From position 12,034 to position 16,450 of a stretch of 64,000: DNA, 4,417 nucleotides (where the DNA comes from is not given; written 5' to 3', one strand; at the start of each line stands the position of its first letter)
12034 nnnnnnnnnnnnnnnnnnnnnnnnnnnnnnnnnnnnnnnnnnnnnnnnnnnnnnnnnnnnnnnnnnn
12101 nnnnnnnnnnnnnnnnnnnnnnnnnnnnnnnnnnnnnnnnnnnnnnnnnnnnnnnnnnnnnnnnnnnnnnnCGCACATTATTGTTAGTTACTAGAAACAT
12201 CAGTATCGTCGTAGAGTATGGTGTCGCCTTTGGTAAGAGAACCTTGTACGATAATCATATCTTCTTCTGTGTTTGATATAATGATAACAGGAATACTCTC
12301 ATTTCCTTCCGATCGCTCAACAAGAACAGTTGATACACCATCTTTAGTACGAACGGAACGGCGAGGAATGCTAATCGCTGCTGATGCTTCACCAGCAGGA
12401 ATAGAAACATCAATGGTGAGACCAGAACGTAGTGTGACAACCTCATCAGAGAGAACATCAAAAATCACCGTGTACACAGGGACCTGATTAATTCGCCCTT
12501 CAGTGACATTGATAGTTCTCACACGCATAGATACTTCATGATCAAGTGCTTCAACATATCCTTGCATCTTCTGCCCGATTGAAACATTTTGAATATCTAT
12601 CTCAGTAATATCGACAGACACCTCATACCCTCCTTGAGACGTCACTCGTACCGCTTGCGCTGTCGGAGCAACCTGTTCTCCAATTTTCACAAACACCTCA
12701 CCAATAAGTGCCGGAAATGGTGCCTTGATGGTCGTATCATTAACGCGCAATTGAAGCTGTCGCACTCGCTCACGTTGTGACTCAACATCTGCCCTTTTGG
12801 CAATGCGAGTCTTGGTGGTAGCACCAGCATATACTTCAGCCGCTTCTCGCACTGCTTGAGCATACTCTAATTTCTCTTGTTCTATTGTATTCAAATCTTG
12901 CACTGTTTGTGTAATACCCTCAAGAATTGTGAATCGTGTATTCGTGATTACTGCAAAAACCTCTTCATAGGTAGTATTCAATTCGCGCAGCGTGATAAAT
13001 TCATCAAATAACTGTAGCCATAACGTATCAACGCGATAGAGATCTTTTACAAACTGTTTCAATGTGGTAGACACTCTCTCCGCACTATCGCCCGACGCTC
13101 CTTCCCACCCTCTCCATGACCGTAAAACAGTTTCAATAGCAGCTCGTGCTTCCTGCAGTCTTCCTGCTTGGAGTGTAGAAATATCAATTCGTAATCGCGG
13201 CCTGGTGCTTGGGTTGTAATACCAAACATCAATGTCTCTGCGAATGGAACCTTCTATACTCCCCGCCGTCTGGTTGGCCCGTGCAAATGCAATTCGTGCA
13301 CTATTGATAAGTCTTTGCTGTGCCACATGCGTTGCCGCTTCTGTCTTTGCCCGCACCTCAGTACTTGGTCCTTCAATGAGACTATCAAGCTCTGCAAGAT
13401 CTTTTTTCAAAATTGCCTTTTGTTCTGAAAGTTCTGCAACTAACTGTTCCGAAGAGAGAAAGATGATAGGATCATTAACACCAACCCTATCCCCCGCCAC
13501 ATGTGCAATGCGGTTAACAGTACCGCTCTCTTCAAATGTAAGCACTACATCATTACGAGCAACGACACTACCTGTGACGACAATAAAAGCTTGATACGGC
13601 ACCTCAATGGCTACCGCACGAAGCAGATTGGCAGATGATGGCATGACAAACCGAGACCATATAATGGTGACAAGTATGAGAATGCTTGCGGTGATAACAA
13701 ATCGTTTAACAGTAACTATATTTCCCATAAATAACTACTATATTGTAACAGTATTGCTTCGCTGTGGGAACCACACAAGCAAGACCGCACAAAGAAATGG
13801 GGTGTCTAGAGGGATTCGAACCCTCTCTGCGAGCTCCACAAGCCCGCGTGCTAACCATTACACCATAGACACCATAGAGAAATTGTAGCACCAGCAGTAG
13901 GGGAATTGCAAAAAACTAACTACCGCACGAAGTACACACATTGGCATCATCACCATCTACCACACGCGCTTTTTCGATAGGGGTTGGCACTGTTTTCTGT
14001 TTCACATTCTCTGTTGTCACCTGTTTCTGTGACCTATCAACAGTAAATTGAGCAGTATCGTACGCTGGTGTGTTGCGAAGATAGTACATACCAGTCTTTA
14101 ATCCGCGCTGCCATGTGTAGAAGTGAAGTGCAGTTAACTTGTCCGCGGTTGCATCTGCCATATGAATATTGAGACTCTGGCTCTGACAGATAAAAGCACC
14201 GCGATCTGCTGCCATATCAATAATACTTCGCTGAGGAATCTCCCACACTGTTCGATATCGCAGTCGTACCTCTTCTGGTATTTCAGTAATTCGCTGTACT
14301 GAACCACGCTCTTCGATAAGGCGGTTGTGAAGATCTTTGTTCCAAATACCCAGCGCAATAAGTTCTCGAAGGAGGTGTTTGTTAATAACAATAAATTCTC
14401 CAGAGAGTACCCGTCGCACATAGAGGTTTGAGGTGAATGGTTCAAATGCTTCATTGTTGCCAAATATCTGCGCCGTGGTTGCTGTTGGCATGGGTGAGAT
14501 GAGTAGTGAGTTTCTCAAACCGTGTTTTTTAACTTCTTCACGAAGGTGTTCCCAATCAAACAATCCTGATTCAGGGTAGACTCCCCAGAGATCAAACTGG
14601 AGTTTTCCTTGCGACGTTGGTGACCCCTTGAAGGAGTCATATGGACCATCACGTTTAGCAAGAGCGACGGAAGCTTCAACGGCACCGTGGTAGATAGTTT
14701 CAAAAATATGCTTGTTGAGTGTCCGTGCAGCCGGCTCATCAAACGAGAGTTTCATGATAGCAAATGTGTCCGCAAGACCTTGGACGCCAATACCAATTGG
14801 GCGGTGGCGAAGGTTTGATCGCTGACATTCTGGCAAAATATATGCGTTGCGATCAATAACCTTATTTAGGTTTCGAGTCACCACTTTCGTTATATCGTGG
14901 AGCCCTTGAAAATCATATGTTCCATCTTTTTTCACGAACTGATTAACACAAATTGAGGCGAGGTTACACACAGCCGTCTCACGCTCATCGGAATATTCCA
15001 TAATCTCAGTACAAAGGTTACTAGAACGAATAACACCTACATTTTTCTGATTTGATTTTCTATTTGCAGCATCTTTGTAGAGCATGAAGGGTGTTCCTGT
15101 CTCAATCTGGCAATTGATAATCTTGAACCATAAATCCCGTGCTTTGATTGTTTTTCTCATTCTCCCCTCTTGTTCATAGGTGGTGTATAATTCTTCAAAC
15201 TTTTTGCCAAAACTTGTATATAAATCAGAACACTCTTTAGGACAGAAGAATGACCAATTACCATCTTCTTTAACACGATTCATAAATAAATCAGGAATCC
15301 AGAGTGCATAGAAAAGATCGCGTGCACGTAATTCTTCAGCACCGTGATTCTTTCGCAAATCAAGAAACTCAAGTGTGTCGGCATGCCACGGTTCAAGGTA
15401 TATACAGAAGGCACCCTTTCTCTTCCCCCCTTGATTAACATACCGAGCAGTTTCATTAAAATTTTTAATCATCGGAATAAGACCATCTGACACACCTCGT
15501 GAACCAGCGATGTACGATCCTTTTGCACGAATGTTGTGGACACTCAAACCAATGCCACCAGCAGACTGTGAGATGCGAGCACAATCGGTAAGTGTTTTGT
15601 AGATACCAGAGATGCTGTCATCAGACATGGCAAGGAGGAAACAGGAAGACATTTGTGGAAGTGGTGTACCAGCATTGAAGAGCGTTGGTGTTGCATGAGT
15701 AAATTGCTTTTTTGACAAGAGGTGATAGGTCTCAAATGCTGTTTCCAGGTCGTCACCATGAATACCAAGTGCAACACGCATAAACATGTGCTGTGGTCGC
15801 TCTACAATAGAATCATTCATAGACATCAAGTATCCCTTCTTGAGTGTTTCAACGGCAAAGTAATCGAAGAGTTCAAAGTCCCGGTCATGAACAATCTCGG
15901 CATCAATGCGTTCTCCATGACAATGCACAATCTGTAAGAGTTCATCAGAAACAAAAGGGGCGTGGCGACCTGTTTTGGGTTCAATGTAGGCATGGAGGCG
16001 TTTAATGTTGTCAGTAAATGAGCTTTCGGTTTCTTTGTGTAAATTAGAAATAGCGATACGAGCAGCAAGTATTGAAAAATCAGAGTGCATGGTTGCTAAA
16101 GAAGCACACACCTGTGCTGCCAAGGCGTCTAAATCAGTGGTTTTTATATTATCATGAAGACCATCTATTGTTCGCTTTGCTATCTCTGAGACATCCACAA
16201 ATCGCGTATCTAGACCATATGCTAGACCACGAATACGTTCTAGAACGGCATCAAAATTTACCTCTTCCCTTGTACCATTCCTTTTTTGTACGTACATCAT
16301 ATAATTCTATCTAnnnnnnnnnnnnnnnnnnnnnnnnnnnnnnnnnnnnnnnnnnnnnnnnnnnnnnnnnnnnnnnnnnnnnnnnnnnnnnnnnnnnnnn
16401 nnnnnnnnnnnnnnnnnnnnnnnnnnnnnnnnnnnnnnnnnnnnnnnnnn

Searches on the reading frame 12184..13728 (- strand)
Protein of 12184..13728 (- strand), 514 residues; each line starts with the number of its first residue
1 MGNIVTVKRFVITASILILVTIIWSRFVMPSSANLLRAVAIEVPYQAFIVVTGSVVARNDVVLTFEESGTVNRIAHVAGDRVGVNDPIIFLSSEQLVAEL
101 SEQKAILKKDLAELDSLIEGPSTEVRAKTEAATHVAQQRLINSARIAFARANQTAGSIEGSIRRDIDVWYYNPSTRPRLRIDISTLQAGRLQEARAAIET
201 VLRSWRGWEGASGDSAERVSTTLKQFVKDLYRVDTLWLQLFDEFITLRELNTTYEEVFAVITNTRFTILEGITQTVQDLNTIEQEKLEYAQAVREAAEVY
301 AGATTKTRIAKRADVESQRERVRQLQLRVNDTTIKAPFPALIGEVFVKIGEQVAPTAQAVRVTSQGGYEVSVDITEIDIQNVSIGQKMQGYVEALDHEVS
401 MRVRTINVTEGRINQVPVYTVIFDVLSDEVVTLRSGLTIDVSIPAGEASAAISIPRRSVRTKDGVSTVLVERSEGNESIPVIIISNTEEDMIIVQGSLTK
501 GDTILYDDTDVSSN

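Call 3: search_protein_families(library=pfam, proteins=[window:12184-13728:-], max_evalue=0.01)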
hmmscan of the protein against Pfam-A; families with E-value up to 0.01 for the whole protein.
window:12184-13728:- (514 aa): 2 families
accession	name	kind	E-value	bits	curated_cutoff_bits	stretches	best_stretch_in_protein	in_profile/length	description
PF13437.12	HlyD_3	-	0.00085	20.5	22.2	1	333-428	1-96/106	HlyD family secretion protein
PF16576.10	HlyD_D23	-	0.0061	16.3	30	0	287-398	61-175/214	Barrel-sandwich domain of CusB or HlyD membrane-fusion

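Call 6: search_protein_families(library=ncbifam, proteins=[window:12184-13728:-], max_evalue=0.01)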
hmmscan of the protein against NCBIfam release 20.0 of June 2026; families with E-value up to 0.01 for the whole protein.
window:12184-13728:- (514 aa): 9 families
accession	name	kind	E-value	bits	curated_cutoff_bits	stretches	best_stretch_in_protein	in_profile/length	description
TIGR01730.1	RND_mfp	subfamily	3.8e-23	82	94.9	2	307-505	110-306/322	efflux RND transporter periplasmic adaptor subunit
TIGR00999.1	8a0102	subfamily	2.2e-17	63.1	319.3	1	283-504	44-262/271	CzcB/NccB family metal efflux transporter periplasmic adaptor subunit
TIGR00998.1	8a0101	subfamily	7.3e-09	35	390.8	1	274-399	149-272/334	EmrA/EmrK family multidrug efflux transporter periplasmic adaptor subunit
TIGR01843.1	type_I_hlyD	subfamily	6.3e-05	22.1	208.65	1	272-397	211-338/422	HlyD family type I secretion periplasmic adaptor subunit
NF007785.0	PRK10476.1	equivalog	0.00032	19.6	376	1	287-400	168-276/347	multidrug transporter subunit MdtN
NF002939.0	PRK03598.1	equivalog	0.00087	18.5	393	1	50-153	35-136/332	secretion protein HlyD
NF011715.0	PRK15136.1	equivalog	0.0023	16.6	563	1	303-390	187-274/390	multidrug efflux MFS transporter periplasmic adaptor subunit EmrA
NF038010.1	ABC_adapt_DarC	equivalog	0.0035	16.1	450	0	328-506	227-402/417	darobactin export ABC transporter periplasmic adaptor subunit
NF005117.0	PRK06549.1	equivalog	0.0056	17.3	159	0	290-354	21-84/130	acetyl-CoA carboxylase biotin carboxyl carrier protein subunit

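Call 24: search_solved_structures(query=window:12184-13728:-, max_evalue=0.01)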
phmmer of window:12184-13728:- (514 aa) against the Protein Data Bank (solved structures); distinct sequences matched with E-value up to 0.01: 2.
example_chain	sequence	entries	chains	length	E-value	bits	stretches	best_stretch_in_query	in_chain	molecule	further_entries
4tko_B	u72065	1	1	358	9.8e-05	24.6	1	270-391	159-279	EmrA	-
2k32_A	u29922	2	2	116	0.0029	19.7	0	328-364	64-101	A | AcrA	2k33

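Call 27: find_homologous_proteins(query=window:12184-13728:-)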
Query window:12184-13728:- (514 aa): 3 proteins with E <= 0.001 among 8000 candidates.
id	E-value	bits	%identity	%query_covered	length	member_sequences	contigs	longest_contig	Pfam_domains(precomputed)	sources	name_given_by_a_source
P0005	0.0e+0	1078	100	100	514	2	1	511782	-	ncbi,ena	-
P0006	6.5e-23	99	31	42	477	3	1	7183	PF25989.1,PF25917.1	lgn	-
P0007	1.0e-5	43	24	34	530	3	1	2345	PF25973.1,PF00364.29,PF25990.1,PF25967.1,PF25917.1,PF25954.1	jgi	jgi:HlyD family secretion protein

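Call 28: find_encoding_contigs(protein=P0006, flank=10000)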
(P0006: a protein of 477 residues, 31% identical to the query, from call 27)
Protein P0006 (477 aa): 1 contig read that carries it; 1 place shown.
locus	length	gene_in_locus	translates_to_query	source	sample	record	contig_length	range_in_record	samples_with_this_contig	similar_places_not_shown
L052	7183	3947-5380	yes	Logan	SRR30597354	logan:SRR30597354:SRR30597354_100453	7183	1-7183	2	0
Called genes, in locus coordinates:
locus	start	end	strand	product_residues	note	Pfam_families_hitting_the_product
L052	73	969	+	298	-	PF00800:PDT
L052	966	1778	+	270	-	PF02153:PDH_N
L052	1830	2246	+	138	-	PF06262:Zincin_1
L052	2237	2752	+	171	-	PF01569:PAP2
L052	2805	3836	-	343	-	-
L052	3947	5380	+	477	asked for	PF25917:BSH_RND (weak), PF25989:YknX_C (weak)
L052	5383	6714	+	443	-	PF02687:FtsX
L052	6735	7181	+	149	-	?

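Call 29: find_encoding_contigs(protein=P0005, flank=10000, max_places=2)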
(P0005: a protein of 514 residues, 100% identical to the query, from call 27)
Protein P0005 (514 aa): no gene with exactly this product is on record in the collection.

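Call 69: search_protein_families(library=pfam, proteins=[L133:11015-12019:+, L133:12027-12443:+], max_evalue=0.01)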
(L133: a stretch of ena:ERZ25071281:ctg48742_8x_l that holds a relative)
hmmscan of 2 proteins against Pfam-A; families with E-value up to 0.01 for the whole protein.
L133:11015-12019:+ (334 aa): 2 families
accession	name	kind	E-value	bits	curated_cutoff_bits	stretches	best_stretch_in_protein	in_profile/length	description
PF13651.11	EcoRI_methylase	-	1.6e-119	399.7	26.4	1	9-331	1-343/345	Adenine-specific methyltransferase EcoRI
PF05175.20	MTS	-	0.0062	16.6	23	0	114-170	53-113/170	Methyltransferase small domain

L133:12027-12443:+ (139 aa): 1 family
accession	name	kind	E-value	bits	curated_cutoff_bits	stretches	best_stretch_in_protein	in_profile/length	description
PF03235.19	GmrSD_N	-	3.2e-15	57.2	33.2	1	33-112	12-105/199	GmrSD restriction endonuclease, N-terminal domain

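Call 79: search_protein_families(library=padloc, proteins=[window:12184-13728:-], max_evalue=0.001)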
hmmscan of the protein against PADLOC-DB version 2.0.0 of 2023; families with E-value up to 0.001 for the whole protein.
window:12184-13728:- (514 aa): 0 families

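Call 85: search_solved_structures(query=A6, max_evalue=0.001)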
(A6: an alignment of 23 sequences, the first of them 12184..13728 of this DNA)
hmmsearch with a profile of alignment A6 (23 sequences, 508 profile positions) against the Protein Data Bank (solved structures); distinct sequences matched with E-value up to 0.001: 48.
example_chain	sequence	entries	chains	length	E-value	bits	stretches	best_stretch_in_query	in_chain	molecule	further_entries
6vej_P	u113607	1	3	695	7.1e-42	146.9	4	284-505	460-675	Probable Resistance-Nodulation-Cell Division (RND) efflux membrane fusion protein,Probable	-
4dk1_A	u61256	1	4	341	1e-41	146.4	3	34-119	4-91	Putative MacA, Multidrug resistance protein mexA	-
5nik_D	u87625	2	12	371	8.1e-40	140.1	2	272-506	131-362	Macrolide export protein MacA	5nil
9qgy_G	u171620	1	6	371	1.5e-39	139.3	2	269-506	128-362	Macrolide export protein MacA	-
4dk0_A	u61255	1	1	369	2.4e-38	135.3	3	419-507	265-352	Putative MacA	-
3fpp_A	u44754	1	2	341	1.2e-34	123.1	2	272-506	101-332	Macrolide-specific efflux protein macA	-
20yy_D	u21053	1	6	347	3.7e-30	108.2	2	306-507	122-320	Multidrug efflux RND transporter periplasmic adaptor subunit MexJ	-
4tko_B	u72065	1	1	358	6.5e-25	91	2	276-411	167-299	EmrA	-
4l8j_A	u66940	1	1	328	1.1e-22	83.5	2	308-506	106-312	Putative efflux transporter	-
8zal_A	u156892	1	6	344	2.1e-21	79.4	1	256-409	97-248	Multidrug export protein EmrA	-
8zar_A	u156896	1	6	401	2.7e-21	79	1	256-409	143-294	Multidrug export protein EmrA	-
4kks_A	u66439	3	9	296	7.3e-20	74.3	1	332-506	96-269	Membrane fusion protein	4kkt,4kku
3lnn_A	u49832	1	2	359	4.4e-18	68.4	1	270-507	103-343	Membrane fusion protein (MFP) heavy metal cation efflux ZneB (CzcB-like)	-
9j3d_D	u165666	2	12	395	1.1e-17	67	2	425-507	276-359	RND efflux system, MexC-like protein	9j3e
5xu0_A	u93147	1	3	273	5.2e-17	64.9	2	309-448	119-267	Membrane-fusion protein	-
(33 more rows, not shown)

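Call 95: predict_structure(alignment_id=A7)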
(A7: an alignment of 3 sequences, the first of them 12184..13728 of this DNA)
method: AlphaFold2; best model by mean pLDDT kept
length: 514 residues; sequences in the alignment: 3
mean_pLDDT: 46.6   pTM: 0.28
mean pLDDT of the five models: 46.6, 45.7, 45.6, 44.3, 38.0
residues with pLDDT >= 90: 0; 70-90: 45; 50-70: 129; < 50: 340
segments of 3 or more residues with pLDDT < 50: 1-5, 24-104, 117-127, 132-186, 188-276, 300-312, 321-358, 445-451, 507-514
pLDDT, mean of each block of 10 residues (from residue 1): 47 53 44 28 25 27 29 26 27 36 49 47 47 46 43 37 32 34 42 46 41 38 39 38 35 39 42 47 50 53 44 50 44 32 29 44 64 65 75 74 78 60 70 64 50 60 68 66 55 55 50 32
secondary structure, 60 per line:
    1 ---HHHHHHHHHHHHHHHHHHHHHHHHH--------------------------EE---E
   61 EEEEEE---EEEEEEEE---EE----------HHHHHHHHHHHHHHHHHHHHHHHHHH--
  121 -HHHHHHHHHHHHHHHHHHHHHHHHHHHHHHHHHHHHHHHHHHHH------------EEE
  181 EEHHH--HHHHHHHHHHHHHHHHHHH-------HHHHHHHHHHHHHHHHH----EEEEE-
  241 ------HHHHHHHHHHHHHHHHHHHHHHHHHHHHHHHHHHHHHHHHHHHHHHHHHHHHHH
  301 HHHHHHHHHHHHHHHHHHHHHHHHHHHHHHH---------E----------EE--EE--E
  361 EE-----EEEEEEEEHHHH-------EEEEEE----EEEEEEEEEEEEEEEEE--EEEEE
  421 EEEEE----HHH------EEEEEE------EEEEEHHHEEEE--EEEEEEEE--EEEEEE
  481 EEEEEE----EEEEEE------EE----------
elements in order: H4-28 E60-66 E70-77 H93-118 H122-165 E178-182 H188-206 H214-230 E235-239 H247-331 E360-362 E368-375 H376-379 E387-392 E397-413 E416-425 E439-444 E451-455 E459-462 E465-472 E475-486 E491-496

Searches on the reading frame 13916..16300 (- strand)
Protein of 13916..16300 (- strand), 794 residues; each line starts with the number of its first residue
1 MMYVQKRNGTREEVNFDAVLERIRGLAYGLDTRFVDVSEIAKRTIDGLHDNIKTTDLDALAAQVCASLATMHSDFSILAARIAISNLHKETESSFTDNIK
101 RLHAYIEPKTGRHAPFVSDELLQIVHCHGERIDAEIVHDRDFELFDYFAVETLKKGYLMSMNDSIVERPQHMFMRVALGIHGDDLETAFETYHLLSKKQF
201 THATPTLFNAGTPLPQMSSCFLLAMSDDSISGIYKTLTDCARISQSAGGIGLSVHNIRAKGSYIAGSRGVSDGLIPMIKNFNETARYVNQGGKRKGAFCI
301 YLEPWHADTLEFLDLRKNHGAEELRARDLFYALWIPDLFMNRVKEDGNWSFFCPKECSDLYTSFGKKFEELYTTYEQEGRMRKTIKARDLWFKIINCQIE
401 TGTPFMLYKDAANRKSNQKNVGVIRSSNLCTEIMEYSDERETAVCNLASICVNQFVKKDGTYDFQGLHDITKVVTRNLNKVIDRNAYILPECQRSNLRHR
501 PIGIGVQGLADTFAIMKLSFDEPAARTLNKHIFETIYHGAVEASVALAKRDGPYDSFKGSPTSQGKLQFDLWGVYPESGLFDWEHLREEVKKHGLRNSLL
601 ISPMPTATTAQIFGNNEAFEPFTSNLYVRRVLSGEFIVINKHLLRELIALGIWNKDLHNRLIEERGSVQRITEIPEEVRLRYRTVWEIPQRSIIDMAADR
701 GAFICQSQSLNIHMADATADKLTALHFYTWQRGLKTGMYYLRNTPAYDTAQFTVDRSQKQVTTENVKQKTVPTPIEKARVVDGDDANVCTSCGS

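Call 3: search_protein_families(library=pfam, proteins=[window:13916-16300:-], max_evalue=0.01)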
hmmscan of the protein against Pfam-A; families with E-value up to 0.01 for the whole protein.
window:13916-16300:- (794 aa): 3 families
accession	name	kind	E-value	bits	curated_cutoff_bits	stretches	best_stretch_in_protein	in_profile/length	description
PF02867.20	Ribonuc_red_lgC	-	2.7e-207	690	23.9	1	218-740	1-523/523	Ribonucleotide reductase, barrel domain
PF00317.26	Ribonuc_red_lgN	-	4.2e-24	84.9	28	1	144-214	2-76/77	Ribonucleotide reductase, all-alpha domain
PF03477.21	ATP-cone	-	2.2e-08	34.9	25.8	1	2-90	1-88/88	ATP cone domain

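Call 100: search_protein_families(library=pfam, proteins=[L134:3-365:+, L134:2866-3234:+, L134:3938-4390:+, L134:4475-5266:+], max_evalue=0.01)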
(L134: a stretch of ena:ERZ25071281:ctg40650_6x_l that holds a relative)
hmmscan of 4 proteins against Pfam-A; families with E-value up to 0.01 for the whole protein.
L134:3-365:+ (120 aa): 4 families
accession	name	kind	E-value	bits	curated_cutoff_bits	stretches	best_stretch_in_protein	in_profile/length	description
PF01844.29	HNH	-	7.7e-14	52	21.4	1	75-118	1-45/47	HNH endonuclease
PF14279.12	HNH_5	-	9.3e-10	38.7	27.5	1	75-117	1-43/56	HNH endonuclease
PF24042.1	DUF7351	-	0.0027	17.9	31.2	1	44-119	38-106/177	Domain of unknown function (DUF7351)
PF02945.21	Endonuclease_7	-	0.0085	16.4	23.6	0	60-116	11-62/82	Recombination endonuclease VII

L134:2866-3234:+ (122 aa): 0 families

L134:3938-4390:+ (150 aa): 0 families

L134:4475-5266:+ (263 aa): 0 families
